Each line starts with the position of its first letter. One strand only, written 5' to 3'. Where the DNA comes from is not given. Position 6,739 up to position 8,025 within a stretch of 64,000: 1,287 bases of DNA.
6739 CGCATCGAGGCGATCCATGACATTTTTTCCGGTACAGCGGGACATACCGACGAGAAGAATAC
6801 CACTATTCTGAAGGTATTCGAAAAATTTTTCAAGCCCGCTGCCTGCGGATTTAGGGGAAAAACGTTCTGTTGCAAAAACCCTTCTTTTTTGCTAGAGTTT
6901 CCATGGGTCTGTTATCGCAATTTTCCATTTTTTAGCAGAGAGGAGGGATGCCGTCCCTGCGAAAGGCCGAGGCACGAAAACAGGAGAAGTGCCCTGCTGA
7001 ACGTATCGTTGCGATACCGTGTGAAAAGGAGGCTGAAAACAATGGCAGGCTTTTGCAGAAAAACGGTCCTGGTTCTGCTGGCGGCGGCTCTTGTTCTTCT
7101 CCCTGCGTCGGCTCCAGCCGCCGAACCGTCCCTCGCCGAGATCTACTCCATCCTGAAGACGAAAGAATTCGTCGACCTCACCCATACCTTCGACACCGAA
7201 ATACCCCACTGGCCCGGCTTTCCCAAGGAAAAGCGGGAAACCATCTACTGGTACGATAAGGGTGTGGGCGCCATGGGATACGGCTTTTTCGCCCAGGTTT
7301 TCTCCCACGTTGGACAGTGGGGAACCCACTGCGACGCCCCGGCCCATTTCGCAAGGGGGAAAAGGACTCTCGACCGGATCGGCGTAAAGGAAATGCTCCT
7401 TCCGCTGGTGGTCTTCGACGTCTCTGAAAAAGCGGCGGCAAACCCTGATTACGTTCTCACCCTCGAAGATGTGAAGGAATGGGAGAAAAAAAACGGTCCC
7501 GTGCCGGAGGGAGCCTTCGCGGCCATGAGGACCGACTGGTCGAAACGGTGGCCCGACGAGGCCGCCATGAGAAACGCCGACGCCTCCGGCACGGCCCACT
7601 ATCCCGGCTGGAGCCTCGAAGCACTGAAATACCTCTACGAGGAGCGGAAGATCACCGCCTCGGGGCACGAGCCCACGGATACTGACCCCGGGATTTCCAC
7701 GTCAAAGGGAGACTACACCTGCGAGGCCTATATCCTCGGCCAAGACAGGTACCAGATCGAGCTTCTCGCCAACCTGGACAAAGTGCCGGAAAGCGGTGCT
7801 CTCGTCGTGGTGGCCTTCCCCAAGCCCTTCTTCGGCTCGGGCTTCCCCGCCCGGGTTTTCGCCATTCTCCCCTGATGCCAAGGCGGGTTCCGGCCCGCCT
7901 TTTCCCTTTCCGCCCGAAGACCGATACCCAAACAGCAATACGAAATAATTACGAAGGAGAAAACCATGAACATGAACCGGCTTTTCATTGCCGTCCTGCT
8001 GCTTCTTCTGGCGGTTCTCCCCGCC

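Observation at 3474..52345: Dispersed MITE-like repeat family with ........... termini, linked to gene relics and cassette boundaries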

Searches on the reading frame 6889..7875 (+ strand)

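Call 18: search_protein_families(library=pfam, proteins=[window:6889-7875:+], max_evalue=0.001)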
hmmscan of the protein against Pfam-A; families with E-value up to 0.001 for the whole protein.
window:6889-7875:+ (328 aa): 1 family
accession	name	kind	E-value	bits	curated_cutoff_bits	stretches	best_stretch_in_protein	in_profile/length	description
PF04199.19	Cyclase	-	2.3e-39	135.3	23.1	1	95-267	1-142/142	Putative cyclase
